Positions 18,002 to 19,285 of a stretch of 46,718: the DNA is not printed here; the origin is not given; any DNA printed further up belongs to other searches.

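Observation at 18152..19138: Predicted catalytically dead M48-type peptidase embedded between the two dynamin genes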

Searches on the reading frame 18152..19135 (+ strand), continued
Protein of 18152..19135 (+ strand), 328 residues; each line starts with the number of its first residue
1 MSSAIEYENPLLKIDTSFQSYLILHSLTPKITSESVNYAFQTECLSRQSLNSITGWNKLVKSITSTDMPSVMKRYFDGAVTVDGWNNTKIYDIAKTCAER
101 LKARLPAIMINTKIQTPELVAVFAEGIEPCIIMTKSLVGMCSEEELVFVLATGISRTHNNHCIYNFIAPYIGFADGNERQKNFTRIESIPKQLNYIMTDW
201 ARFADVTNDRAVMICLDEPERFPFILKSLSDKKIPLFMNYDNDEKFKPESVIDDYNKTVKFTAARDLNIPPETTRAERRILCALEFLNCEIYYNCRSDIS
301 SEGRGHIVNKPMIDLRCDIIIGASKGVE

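Call 22: find_homologous_proteins(query=A2, max_evalue=0.00001)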
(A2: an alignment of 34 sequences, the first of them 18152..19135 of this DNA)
Query A2 (34 sequences) (328 aa, profile of the alignment): 166 proteins with E <= 0.00001 among 7170 candidates; the best 120 are listed.
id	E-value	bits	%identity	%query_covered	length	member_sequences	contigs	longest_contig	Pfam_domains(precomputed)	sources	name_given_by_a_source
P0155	2.0e-122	426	24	91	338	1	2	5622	PF01435.25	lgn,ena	-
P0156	3.9e-122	425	24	95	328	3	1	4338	PF01435.25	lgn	-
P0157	1.7e-121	423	25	96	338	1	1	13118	PF01435.25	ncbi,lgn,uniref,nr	ncbi:Peptidase M48 Ste24p [Hyella patelloides LEGE 07179]|uniref:Peptidase M48 Ste24p n=1 Tax=Hyella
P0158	1.9e-121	423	25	89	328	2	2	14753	PF01435.25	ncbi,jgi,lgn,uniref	ncbi:M48 family metallopeptidase [Microseira sp. BLCC-F43]|uniref:M48 family metallopeptidase n=1 Ta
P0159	4.3e-121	422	24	95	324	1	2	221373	PF01435.25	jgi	jgi:Zn-dependent protease with chaperone function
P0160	5.1e-121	422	24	95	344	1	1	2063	PF01435.25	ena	-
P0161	1.4e-120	420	24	89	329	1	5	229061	PF01435.25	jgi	jgi:Zn-dependent protease with chaperone function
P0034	1.9e-120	420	23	89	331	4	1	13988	PF01435.25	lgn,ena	-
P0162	2.5e-120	419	26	97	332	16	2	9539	PF01435.25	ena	-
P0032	2.9e-120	419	23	89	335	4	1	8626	PF01435.25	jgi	jgi:Zn-dependent protease with chaperone function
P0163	4.0e-120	419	25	96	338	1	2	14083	PF01435.25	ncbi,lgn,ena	-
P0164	4.0e-120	419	23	89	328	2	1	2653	PF01435.25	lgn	-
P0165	6.9e-120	418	24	95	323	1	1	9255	PF01435.25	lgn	-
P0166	7.8e-120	418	22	95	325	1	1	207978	PF01435.25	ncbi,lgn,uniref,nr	ncbi:M48 family metallopeptidase [Romeria aff. gracilis LEGE 07310]|uniref:M48 family metallopeptida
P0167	8.3e-120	418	22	89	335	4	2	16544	PF01435.25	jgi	-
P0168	1.6e-119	417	24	89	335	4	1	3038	PF01435.25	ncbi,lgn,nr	ncbi:MAG: M48 family metallopeptidase [Hydrococcus sp. RM1_1_31]|nr:M48 family metallopeptidase [Hyd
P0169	1.9e-119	417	24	89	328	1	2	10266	PF01435.25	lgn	-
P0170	2.5e-119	416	22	89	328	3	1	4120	PF01435.25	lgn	-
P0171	4.2e-119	415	28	63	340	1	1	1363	PF01435.25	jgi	jgi:Zn-dependent protease with chaperone function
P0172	4.7e-119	415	25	95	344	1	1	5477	PF01435.25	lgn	-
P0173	4.7e-119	415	25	87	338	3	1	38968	PF01435.25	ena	-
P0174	4.9e-119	415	23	96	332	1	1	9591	PF01435.25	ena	-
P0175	5.5e-119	415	24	95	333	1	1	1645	PF01435.25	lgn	-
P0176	1.6e-118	414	25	89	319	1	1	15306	PF01435.25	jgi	jgi:Zn-dependent protease with chaperone function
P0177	1.8e-118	413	22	90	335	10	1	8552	PF01435.25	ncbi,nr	ncbi:MAG: M48 family metallopeptidase [Leptolyngbyaceae cyanobacterium SL_5_14]|nr:M48 family metall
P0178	2.2e-118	413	27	65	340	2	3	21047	PF01435.25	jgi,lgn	jgi:Zn-dependent protease with chaperone function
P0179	2.6e-118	413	23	89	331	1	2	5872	PF01435.25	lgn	-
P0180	3.2e-118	413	21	98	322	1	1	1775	PF01435.25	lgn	-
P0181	8.3e-118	411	25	97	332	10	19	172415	PF01435.25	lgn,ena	-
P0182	1.3e-117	411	26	63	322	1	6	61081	PF01435.25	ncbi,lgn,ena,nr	ncbi:MAG: M48 family metallopeptidase [Nostocaceae cyanobacterium]|nr:M48 family metallopeptidase [N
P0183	1.8e-117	410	25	89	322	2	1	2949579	PF01435.25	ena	-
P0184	2.8e-117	409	25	89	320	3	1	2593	PF01435.25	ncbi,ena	-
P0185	4.5e-117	409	24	89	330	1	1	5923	PF01435.25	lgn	-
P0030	6.8e-117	408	25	90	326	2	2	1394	PF01435.25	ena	-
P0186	1.2e-116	407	22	90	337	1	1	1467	PF01435.25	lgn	-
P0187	1.3e-116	407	25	63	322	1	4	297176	PF01435.25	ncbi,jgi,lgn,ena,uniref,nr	ncbi:M48 family metallopeptidase [Aetokthonos hydrillicola Thurmond2011]|jgi:Zn-dependent protease w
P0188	1.5e-116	407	22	90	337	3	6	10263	PF01435.25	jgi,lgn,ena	-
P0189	3.1e-116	406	22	90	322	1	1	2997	PF01435.25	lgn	-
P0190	3.2e-116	406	24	89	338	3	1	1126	PF01435.25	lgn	-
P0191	3.3e-116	406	25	63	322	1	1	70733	PF01435.25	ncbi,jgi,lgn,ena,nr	ncbi:MAG: M48 family metallopeptidase [Goleter apudmare HA4340-LM2]|jgi:Zn-dependent protease with c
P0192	9.4e-116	404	21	90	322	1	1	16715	PF01435.25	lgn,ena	-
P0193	1.1e-115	404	25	63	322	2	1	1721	PF01435.25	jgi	jgi:Zn-dependent protease with chaperone function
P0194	1.6e-115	404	28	65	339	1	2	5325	PF01435.25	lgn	-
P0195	2.3e-115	403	21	89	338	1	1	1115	PF01435.25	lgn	-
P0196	2.4e-115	403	23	63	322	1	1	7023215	PF01435.25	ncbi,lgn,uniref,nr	ncbi:M48 family metallopeptidase [Calothrix sp. PCC 7507]|uniref:M48 family metallopeptidase n=1 Tax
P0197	2.5e-115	403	24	63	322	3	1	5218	PF01435.25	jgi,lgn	-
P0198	3.1e-115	403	24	63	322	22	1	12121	PF01435.25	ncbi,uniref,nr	ncbi:peptidase M48 Ste24p [Fischerella thermalis CCMEE 5330]|uniref:Peptidase M48 Ste24p n=1 Tax=Fis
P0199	7.8e-115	401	21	89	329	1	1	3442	PF01435.25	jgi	jgi:Zn-dependent protease with chaperone function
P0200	9.0e-115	401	25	86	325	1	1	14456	PF01435.25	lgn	-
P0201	1.3e-114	401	23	90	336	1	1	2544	PF01435.25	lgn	-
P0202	1.4e-114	401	24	96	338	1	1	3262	PF01435.25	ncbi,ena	-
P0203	1.7e-114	400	23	89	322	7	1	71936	PF01435.25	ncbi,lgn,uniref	ncbi:M48 family metallopeptidase [Nostoc sp. PCC 9305]|uniref:M48 family metallopeptidase n=1 Tax=No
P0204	1.8e-114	400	25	63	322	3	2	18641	PF01435.25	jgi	jgi:Zn-dependent protease with chaperone function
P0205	2.0e-114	400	22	90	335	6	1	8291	PF01435.25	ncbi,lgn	ncbi:MAG: M48 family metallopeptidase [Thermosynechococcaceae cyanobacterium]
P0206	2.3e-114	400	25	65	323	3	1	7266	PF01435.25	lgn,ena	-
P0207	2.9e-114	400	26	63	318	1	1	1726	PF01435.25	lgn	-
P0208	4.0e-114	399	22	89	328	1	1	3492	PF01435.25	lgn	-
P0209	5.2e-114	399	23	95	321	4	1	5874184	PF01435.25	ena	-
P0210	7.0e-114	398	27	97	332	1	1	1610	PF01435.25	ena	-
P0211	8.7e-114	398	25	90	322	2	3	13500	PF01435.25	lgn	-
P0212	8.8e-114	398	23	95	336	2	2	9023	PF01435.25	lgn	-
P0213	1.0e-113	398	26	90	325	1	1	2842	PF01435.25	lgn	-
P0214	4.5e-113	396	23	97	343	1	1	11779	PF01435.25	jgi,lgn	-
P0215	7.1e-113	395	24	96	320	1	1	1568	PF01435.25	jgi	jgi:Zn-dependent protease with chaperone function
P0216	9.2e-113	395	24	63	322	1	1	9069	PF01435.25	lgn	-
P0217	1.0e-112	394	23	95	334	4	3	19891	PF01435.25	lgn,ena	-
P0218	1.1e-112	394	27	93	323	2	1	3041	PF01435.25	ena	-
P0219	1.4e-112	394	24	95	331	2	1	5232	PF01435.25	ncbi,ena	-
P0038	1.7e-112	394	22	96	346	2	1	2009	PF01435.25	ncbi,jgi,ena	jgi:Zn-dependent protease with chaperone function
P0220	2.5e-112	393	26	89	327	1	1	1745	PF01435.25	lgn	-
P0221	4.0e-112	393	23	63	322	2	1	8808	PF01435.25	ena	-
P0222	8.8e-112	391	22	95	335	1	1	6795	PF01435.25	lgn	-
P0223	9.8e-112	391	23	97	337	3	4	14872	PF01435.25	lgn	-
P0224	1.1e-111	391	24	90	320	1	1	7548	PF01435.25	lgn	-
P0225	1.3e-111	391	25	88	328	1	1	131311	PF01435.25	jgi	-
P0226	2.0e-111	390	25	95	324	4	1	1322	PF01435.25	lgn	-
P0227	4.8e-111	389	25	88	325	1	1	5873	PF01435.25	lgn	-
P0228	8.8e-111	388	24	63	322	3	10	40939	PF01435.25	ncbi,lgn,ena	-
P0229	1.8e-110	387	24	95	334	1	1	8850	PF01435.25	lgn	-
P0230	2.5e-110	387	25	90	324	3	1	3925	PF01435.25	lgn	-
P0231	3.7e-110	386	26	90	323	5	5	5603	PF01435.25,PF05569.18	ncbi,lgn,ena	-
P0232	6.6e-110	385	22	97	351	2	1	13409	PF01435.25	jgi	-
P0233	8.7e-110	385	23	97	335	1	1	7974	PF01435.25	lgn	-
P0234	1.0e-109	385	24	88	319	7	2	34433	PF01435.25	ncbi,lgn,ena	-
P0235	1.9e-109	384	27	95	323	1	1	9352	PF01435.25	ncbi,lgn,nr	ncbi:MAG: hypothetical protein DHS20C20_06380 [Ardenticatenaceae bacterium]|nr:MAG: hypothetical pro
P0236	2.1e-109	384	24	97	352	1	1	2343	PF01435.25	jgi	jgi:Zn-dependent protease with chaperone function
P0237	2.3e-109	383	21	96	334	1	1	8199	PF01435.25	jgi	jgi:Zn-dependent protease with chaperone function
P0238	5.9e-109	382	25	89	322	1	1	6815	PF01435.25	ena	-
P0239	6.0e-109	382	21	97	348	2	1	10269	PF01435.25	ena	-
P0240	1.2e-108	381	22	98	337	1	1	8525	PF01435.25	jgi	jgi:Zn-dependent protease with chaperone function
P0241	1.6e-108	381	25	95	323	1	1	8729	PF01435.25,PF05569.18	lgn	-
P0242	1.6e-108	381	27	63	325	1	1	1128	PF01435.25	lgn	-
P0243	3.4e-108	380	26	95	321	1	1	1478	PF01435.25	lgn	-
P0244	5.3e-108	379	25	98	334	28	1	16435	PF01435.25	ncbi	-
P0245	8.9e-108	378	23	73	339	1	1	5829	PF01435.25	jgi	-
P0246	2.3e-107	377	22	97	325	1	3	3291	PF01435.25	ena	-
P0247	7.8e-107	375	24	55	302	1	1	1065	PF01435.25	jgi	jgi:Zn-dependent protease with chaperone function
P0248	3.9e-106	373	25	66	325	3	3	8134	PF01435.25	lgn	-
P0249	2.9e-105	370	23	64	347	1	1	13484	PF01435.25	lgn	-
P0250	1.9e-104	367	26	64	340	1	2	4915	PF01435.25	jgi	jgi:Zn-dependent protease with chaperone function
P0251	2.0e-104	367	25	91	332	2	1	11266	PF01435.25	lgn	-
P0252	2.4e-104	367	25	63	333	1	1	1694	PF01435.25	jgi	-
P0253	4.1e-104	366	24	96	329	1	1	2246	PF01435.25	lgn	-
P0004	6.2e-104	366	52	100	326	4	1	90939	-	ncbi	-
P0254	1.1e-102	361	23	95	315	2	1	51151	PF01435.25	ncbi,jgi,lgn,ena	jgi:Zn-dependent protease with chaperone function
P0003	9.9e-102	358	61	100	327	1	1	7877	-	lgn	-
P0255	2.8e-101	357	23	95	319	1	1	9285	PF01435.25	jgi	jgi:Zn-dependent protease with chaperone function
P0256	8.7e-101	355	24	98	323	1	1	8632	PF01435.25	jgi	jgi:Zn-dependent protease with chaperone function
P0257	5.5e-99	349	23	66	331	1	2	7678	PF01435.25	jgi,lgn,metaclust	metaclust:\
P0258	1.0e-98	348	24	98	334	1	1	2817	PF01435.25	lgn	-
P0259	2.4e-98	347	23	97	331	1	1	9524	PF01435.25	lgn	-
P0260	2.5e-98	347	23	95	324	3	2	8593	PF01435.25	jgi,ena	-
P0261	3.0e-98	347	22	98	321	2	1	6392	PF01435.25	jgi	jgi:Zn-dependent protease with chaperone function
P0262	1.1e-97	345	22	70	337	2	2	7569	PF01435.25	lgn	-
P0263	1.3e-96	342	25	64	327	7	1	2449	PF01435.25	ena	-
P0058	1.3e-96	342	20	68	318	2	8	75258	PF01435.25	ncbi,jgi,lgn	jgi:Zn-dependent protease with chaperone function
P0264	9.7e-91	322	21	73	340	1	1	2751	PF01435.25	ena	-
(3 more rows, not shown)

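Call 23: find_encoding_contigs(protein=P0196, flank=7000, max_places=2)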
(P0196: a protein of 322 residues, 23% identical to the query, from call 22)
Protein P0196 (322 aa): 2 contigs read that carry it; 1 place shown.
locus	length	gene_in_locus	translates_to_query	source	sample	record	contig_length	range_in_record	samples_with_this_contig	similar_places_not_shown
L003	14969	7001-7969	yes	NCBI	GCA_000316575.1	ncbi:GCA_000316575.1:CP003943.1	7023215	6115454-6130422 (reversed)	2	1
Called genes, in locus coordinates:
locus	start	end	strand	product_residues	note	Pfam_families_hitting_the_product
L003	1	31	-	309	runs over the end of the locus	-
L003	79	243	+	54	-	-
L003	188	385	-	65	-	-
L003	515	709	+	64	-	-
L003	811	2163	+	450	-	PF00009:GTP_EFTU (faint), PF00350:Dynamin_N (weak), PF01926:MMR_HSR1, PF02421:FeoB_N, PF04548:AIG1 (weak), PF05128:DUF697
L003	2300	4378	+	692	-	PF05049:IIGP (weak), PF00350:Dynamin_N, PF01926:MMR_HSR1 (faint)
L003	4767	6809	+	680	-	PF05049:IIGP (weak), PF00009:GTP_EFTU (weak), PF00350:Dynamin_N, PF01926:MMR_HSR1 (weak), PF21808:Dynamin-like_hel_bact (weak)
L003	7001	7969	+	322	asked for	PF01435:Peptidase_M48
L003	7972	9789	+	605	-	PF00009:GTP_EFTU (weak), PF00350:Dynamin_N, PF01926:MMR_HSR1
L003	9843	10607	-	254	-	PF05685:Uma2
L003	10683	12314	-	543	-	PF00656:Peptidase_C14, PF25174:Beta-prop_THOC3, PF24105:Beta-prop_CAF1B_HIR1, PF24782:WD40_MABP1-WDR62_2nd, PF24807:WD40_CDC20-Fz, PF24814:WD40_Prp19, PF24817:WD40_WDHD1_1st, PF13570:Beta-prop_ACSF4, +89 more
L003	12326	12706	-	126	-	-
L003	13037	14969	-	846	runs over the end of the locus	PF12770:CHAT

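Call 24: find_encoding_contigs(protein=P0183, flank=7000, max_places=2)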
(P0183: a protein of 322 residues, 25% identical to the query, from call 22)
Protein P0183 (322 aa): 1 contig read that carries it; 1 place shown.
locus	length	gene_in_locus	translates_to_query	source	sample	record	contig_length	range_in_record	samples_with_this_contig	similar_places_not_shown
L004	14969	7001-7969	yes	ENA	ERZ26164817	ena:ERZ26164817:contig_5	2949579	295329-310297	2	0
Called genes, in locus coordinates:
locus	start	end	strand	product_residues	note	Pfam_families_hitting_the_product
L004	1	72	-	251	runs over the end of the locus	PF06051:DUF928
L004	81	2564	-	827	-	PF12770:CHAT, PF05226:CHASE2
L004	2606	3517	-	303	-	PF08852:DUF1822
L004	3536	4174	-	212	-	-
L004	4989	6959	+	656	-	PF00009:GTP_EFTU (faint), PF00350:Dynamin_N, PF01926:MMR_HSR1 (weak)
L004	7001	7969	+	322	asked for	PF01435:Peptidase_M48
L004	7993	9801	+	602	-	PF00009:GTP_EFTU (faint), PF00350:Dynamin_N, PF01926:MMR_HSR1 (weak)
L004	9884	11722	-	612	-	PF00009:GTP_EFTU (weak), PF00350:Dynamin_N, PF01926:MMR_HSR1 (faint)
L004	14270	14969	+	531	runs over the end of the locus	-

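Call 25: find_encoding_contigs(protein=P0209, flank=7000, max_places=2)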
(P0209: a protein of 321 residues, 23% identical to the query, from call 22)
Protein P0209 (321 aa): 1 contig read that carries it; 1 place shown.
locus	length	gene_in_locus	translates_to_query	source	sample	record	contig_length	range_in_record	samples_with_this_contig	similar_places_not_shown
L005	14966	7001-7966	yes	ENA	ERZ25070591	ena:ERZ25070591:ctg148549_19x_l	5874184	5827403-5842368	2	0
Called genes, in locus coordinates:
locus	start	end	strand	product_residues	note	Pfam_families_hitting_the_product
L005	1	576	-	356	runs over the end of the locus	PF19776:DUF6262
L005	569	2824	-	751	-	PF00589:Phage_integrase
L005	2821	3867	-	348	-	PF13495:Phage_int_SAM_4 (faint), PF00589:Phage_integrase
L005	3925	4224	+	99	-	PF01797:Y1_Tnp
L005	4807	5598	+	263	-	PF00350:Dynamin_N, PF01926:MMR_HSR1, PF00009:GTP_EFTU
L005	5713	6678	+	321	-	-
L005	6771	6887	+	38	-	-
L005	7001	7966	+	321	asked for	PF01435:Peptidase_M48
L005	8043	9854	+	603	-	PF00350:Dynamin_N, PF01926:MMR_HSR1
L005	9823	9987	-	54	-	-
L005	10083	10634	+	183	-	PF14237:GYF_2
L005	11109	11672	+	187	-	PF00735:Septin (faint), PF00350:Dynamin_N, PF01926:MMR_HSR1 (weak), PF04548:AIG1 (faint)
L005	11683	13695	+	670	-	PF00498:FHA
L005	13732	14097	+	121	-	PF01476:LysM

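Call 28: search_protein_families(library=padloc, proteins=[window:18152-19135:+], max_evalue=0.01)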
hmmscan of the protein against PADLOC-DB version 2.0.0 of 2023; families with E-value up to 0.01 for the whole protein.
window:18152-19135:+ (328 aa): 0 families

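Call 32: find_related_loci(query=A3, collection=genome_contigs, flank=8000)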
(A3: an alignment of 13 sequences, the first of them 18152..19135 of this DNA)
Query A3 (328 aa) in genome_contigs; peptide patterns used: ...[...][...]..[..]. (x = any residue, [..] = any of these).
142 stretches matched a pattern; 114 encode a relative of the query (tblastn E <= 1e-3); the best 80 are kept; 80 distinct loci.
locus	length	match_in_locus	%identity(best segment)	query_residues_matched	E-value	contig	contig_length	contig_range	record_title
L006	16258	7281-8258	86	1-328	0e+0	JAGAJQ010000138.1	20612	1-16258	MAG: Oscillospiraceae bacterium isolate RGIG8503 Water_deer_Cecum-2__c270676, whole genome shotgun sequence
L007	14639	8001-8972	52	1-326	5e-113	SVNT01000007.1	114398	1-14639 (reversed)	MAG: Ruminococcus sp. isolate SIG546 NODE_3950_length_114398_cov_7.846146, whole genome shotgun sequence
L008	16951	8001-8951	37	9-325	7e-70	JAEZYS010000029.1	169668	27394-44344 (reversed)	MAG: Bacillota bacterium isolate OH_PFB_246 k127_829982, whole genome shotgun sequence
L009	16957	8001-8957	38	9-325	1e-69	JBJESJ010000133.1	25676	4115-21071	MAG: Oscillospiraceae bacterium isolate PUUB48_bin.034 NODE_764_length_25676_cov_8.148472, whole genome shotgun sequence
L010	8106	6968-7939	38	4-324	9e-68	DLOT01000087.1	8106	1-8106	MAG TPA_asm: Ruminococcus sp. UBA7477 UBA7477_contig_7093, whole genome shotgun sequence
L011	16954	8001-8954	37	8-326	2e-67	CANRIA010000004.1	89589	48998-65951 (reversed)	MAG: uncultured Clostridia bacterium isolate Lapin-023__bin13 genome assembly, contig: Lapin-023__NODE_324_length_89589_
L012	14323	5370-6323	37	8-326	3e-67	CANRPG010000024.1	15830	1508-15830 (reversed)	MAG: uncultured Clostridia bacterium isolate Lapin-018__bin88 genome assembly, contig: Lapin-018__NODE_3318_length_15830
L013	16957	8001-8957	37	9-325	6e-67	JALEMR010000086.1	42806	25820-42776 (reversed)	MAG: Oscillospiraceae bacterium isolate SUG144 k141_6315383, whole genome shotgun sequence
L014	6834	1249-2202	36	8-326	1e-66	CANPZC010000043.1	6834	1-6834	MAG: uncultured Clostridia bacterium isolate Lapin-002__bin94 genome assembly, contig: Lapin-002__NODE_14831_length_6834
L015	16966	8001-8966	36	2-326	2e-66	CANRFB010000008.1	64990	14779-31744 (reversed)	MAG: uncultured Clostridia bacterium isolate Lapin-023__bin87 genome assembly, contig: Lapin-023__NODE_610_length_64990_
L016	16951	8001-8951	37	9-326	4e-66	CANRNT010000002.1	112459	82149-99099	MAG: uncultured Clostridia bacterium isolate Lapin-020__bin98 genome assembly, contig: Lapin-020__NODE_101_length_112459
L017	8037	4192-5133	35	9-323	8e-66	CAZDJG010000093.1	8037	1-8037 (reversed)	MAG TPA_asm: uncultured Ruminococcus sp. isolate SRP222994_co1_529 genome assembly, contig: NODE_18585_length_8037_cov_2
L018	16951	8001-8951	35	9-326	1e-65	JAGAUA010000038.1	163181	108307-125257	MAG: Oscillospiraceae bacterium isolate RGIG8773 Water_deer_Colon.Co__c884218, whole genome shotgun sequence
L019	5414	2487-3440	36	9-325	9e-66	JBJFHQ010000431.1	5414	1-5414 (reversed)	MAG: Oscillospiraceae bacterium isolate PUUB57_bin.035 NODE_9912_length_5414_cov_6.062138, whole genome shotgun sequence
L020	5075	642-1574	35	9-320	2e-65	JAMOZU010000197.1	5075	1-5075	MAG: Ruminococcus sp. isolate NALB_7811_11 Scaffold_#197__SCF_197___5075_bp, whole genome shotgun sequence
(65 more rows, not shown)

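Call 45: predict_structure(alignment_id=A4)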
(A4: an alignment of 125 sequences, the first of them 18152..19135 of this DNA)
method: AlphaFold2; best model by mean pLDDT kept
length: 328 residues; sequences in the alignment: 125
mean_pLDDT: 89.9   pTM: 0.86
mean pLDDT of the five models: 89.9, 88.1, 87.9, 87.8, 87.1
residues with pLDDT >= 90: 245; 70-90: 51; 50-70: 24; < 50: 8
segments of 3 or more residues with pLDDT < 50: 29-32
pLDDT, mean of each block of 10 residues (from residue 1): 62 81 63 73 94 91 93 95 97 98 97 96 94 98 98 97 93 85 67 90 97 98 97 82 88 96 94 95 98 95 92 97 71
secondary structure, 60 per line:
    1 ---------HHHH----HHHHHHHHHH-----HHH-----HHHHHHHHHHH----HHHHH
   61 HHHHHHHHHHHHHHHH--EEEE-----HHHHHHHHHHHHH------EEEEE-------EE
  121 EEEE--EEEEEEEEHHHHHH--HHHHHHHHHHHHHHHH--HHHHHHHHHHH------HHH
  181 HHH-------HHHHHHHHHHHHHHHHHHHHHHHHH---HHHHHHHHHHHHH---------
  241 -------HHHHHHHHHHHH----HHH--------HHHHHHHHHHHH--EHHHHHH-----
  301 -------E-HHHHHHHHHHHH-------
elements in order: H10-13 H18-27 H41-51 H56-76 E79-82 H88-100 E107-111 E119-124 E127-134 H135-140 H143-158 H161-171 H178-183 H191-215 H219-231 H248-259 H275-286 H290-295 H310-321

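Call 49: fold_search(model_id=the predicted structure, library=pdb)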
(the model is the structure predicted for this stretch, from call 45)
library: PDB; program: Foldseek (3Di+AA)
matches with E <= 10: 114; with E <= 0.001: 0
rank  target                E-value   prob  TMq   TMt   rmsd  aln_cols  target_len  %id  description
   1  3cqb_B                4.6e-02  1.00  0.23  0.70   1.9        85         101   18  Crystal structure of heat shock protein HtpX domain from Vibrio parahaemolyticus RIMD 2210633 (released 2008-05-27)
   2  4il3_B                6.6e-02  0.98  0.37  0.29  15.2       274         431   14  Crystal Structure of S. mikatae Ste24p (released 2013-02-20)
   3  2ypt_E                7.3e-02  0.99  0.32  0.26  10.3       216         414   13  Crystal structure of the human nuclear membrane zinc metalloprotease ZMPSTE24 mutant (E336A) in complex with a synthet (released 2012-12-05)
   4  8exq_A                7.6e-02  0.98  0.38  0.24  19.5       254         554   12  Cryo-EM structure of S. aureus BlaR1 with C1 symmetry (released 2023-01-11)
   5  6ait_C                1.1e-01  0.84  0.31  0.26  14.6       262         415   13  Crystal structure of E. coli BepA (released 2018-12-26)
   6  8exp_A                1.3e-01  0.97  0.38  0.25  18.2       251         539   13  Cryo-EM structure of S. aureus BlaR1 with C2 symmetry (released 2023-01-11)
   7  8ext_A                2.0e-01  0.92  0.37  0.25  17.3       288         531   14  Cryo-EM structure of S. aureus BlaR1 F284A mutant in complex with ampicillin (released 2023-01-11)
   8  8exr_A                2.7e-01  0.97  0.36  0.47   7.6       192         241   13  Cryo-EM structure of S. aureus BlaR1 TM and zinc metalloprotease domain (released 2023-01-11)
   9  4il3_A                3.0e-01  0.54  0.26  0.21  15.0       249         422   13  Crystal Structure of S. mikatae Ste24p (released 2013-02-20)
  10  3hj4_B                3.6e-01  0.07  0.14  0.12  23.0       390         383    8  Minor Editosome-Associated TUTase 1 (released 2010-05-12)
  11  3hj1_A                3.9e-01  0.04  0.11  0.10  20.5       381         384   10  Minor Editosome-Associated TUTase 1 with bound UTP (released 2010-05-12)
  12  3hj1_B                4.1e-01  0.04  0.11  0.10  22.4       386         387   10  Minor Editosome-Associated TUTase 1 with bound UTP (released 2010-05-12)
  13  4qhi_A                5.5e-01  0.57  0.17  0.45  11.3       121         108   18  Crystal structure of Methanocaldococcus jannaschii selecase mutant R36W (released 2014-07-16)
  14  4qhi_C                5.7e-01  0.60  0.17  0.47  11.3       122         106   18  Crystal structure of Methanocaldococcus jannaschii selecase mutant R36W (released 2014-07-16)
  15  4qhi_D                8.7e-01  0.69  0.20  0.54  11.1       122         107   12  Crystal structure of Methanocaldococcus jannaschii selecase mutant R36W (released 2014-07-16)
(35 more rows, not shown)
